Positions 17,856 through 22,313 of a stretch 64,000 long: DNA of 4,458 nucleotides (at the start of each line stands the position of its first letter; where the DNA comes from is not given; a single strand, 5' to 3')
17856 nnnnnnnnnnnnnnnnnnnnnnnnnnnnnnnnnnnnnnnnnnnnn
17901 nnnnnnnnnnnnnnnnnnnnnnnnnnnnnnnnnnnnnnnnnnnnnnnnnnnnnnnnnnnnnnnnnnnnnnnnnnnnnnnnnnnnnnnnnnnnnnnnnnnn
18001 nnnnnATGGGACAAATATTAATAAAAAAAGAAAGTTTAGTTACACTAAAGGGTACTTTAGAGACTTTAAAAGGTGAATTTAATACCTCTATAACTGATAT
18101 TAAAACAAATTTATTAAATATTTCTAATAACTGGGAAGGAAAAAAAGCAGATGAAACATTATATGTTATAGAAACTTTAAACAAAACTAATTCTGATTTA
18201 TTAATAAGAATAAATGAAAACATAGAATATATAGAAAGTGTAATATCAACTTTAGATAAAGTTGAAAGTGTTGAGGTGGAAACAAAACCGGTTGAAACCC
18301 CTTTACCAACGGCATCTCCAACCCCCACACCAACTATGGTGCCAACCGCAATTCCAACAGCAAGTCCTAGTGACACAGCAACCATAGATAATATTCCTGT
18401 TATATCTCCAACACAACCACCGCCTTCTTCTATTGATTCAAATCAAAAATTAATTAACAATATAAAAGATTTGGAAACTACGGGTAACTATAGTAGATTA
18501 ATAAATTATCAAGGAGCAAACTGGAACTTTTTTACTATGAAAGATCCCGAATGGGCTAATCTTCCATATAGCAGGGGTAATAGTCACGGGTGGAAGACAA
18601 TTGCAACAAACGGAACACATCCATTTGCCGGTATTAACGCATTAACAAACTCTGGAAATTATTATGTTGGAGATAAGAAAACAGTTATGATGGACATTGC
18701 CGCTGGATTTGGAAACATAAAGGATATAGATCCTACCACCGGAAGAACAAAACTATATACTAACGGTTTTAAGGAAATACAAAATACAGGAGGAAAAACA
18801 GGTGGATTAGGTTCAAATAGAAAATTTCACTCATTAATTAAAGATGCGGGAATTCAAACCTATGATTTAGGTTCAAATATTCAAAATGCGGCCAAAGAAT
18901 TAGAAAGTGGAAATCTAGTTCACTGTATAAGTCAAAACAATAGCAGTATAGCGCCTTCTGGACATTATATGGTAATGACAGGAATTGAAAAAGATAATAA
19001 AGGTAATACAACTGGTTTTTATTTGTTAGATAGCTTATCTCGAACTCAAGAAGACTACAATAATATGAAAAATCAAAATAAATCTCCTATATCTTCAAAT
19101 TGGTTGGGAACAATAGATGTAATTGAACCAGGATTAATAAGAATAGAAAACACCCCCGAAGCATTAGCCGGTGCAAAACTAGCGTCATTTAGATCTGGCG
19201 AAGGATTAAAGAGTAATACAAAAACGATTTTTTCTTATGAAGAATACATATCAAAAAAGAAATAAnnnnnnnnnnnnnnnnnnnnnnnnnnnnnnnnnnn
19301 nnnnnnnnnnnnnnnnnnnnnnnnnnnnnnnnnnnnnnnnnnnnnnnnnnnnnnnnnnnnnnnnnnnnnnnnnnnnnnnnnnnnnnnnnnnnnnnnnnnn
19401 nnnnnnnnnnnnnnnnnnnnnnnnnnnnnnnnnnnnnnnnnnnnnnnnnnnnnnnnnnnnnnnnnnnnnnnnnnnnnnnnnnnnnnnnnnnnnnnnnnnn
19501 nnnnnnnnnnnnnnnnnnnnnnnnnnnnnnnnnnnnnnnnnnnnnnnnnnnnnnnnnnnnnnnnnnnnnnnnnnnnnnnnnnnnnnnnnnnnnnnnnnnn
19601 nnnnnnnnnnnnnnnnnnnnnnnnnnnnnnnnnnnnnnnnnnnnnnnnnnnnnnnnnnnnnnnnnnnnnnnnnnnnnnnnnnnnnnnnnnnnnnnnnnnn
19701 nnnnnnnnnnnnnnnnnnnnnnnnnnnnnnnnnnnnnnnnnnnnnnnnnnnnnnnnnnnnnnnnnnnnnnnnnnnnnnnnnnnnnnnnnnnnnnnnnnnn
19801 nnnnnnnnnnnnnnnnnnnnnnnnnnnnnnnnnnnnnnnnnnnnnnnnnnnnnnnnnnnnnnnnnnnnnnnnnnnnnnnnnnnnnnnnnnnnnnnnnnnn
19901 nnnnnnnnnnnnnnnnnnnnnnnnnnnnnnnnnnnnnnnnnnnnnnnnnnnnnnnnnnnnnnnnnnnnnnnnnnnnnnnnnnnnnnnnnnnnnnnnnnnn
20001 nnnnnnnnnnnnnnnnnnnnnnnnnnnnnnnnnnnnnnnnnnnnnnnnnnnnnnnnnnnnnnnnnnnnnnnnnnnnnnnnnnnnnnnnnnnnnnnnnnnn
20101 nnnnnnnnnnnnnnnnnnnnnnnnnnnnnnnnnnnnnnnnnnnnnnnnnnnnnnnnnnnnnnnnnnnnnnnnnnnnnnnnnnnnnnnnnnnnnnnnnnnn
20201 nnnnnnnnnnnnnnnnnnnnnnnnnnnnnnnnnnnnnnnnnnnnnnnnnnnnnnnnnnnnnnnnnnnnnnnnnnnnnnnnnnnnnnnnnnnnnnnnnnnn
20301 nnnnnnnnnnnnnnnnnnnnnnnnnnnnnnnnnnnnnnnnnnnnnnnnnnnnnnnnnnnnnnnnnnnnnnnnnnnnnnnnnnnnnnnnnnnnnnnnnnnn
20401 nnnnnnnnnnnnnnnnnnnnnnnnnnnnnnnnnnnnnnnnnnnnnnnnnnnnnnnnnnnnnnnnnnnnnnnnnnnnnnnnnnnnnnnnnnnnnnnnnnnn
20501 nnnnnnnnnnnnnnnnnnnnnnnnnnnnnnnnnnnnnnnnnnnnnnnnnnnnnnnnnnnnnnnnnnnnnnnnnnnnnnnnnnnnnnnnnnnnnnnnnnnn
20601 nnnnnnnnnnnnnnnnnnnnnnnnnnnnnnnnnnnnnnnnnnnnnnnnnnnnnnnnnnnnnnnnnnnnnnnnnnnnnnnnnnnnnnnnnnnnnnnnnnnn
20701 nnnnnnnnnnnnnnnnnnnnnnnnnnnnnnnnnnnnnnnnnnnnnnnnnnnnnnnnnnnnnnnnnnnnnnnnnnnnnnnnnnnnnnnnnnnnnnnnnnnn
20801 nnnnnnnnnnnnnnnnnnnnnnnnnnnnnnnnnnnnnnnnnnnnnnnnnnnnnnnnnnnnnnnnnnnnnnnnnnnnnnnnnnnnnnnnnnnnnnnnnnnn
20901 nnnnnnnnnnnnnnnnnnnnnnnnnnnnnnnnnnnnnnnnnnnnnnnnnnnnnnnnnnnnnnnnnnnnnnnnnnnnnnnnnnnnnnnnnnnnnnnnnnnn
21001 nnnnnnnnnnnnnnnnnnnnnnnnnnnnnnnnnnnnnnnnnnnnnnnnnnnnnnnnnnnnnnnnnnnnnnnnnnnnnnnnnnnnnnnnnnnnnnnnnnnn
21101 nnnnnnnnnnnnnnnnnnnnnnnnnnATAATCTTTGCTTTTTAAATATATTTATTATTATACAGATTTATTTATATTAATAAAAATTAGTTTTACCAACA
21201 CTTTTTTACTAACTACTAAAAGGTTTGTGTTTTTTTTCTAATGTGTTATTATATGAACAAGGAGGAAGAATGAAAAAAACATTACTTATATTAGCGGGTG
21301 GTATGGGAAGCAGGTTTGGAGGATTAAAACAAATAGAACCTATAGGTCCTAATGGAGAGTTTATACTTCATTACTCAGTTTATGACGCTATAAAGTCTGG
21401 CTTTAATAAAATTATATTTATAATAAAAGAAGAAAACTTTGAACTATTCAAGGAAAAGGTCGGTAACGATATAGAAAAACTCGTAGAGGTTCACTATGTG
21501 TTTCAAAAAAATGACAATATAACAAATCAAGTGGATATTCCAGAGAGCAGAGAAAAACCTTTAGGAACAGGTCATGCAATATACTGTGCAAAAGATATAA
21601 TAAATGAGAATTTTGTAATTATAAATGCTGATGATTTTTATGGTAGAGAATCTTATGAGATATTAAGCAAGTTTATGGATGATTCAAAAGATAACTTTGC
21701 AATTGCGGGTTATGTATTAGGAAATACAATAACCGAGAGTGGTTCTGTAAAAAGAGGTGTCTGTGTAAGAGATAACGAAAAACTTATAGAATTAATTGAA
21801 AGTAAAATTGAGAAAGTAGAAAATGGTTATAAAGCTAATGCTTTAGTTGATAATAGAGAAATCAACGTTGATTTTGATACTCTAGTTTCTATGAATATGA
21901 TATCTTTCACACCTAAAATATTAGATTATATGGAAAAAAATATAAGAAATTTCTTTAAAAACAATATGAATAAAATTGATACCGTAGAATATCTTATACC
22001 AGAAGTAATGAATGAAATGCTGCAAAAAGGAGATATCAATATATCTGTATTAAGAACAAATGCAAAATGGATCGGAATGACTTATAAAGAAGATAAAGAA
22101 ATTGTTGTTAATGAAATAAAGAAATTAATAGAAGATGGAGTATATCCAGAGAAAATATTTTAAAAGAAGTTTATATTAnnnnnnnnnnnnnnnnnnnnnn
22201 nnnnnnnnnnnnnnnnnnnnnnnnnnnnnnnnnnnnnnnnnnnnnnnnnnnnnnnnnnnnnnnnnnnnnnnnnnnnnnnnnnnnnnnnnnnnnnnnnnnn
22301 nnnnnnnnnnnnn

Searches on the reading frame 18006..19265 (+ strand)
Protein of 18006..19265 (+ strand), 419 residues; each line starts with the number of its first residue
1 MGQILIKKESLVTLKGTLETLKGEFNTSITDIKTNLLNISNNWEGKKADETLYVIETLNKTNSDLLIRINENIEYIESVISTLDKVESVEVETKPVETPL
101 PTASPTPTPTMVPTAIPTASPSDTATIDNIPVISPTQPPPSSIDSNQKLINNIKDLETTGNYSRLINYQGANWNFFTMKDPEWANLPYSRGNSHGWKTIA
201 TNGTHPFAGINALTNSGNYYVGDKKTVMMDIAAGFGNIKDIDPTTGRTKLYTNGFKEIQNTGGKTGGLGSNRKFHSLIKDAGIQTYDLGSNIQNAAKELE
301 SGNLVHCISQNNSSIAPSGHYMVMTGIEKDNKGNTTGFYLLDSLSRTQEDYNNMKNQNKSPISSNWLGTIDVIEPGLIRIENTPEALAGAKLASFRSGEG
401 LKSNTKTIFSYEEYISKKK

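Call 69: search_protein_families(library=ncbifam, proteins=[window:18006-19265:+], max_evalue=1e-10)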
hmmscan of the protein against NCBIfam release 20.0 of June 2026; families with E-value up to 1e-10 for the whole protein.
window:18006-19265:+ (419 aa): 0 families

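Call 89: search_protein_families(library=pfam, proteins=[window:18006-19265:+], max_evalue=0.001)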
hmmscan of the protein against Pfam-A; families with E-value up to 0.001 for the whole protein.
window:18006-19265:+ (419 aa): 1 family
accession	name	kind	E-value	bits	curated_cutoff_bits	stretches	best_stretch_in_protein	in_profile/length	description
PF13529.12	Peptidase_C39_2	-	2.4e-05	25.4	24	1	240-343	31-142/143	Peptidase_C39 like family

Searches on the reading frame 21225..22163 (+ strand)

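Call 69: search_protein_families(library=ncbifam, proteins=[window:21225-22163:+], max_evalue=1e-10)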
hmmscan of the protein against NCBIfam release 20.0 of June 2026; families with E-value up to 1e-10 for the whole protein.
window:21225-22163:+ (312 aa): 0 families

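Call 89: search_protein_families(library=pfam, proteins=[window:21225-22163:+], max_evalue=0.001)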
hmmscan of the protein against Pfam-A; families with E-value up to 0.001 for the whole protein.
window:21225-22163:+ (312 aa): 2 families
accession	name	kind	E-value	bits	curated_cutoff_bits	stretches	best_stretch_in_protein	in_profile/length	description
PF00483.29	NTP_transferase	-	8.3e-14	52.2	21.2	1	21-261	3-213/245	Nucleotidyl transferase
PF12804.13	NTP_transf_3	-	0.00012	22.8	27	1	21-73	2-52/160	MobA-like NTP transferase domain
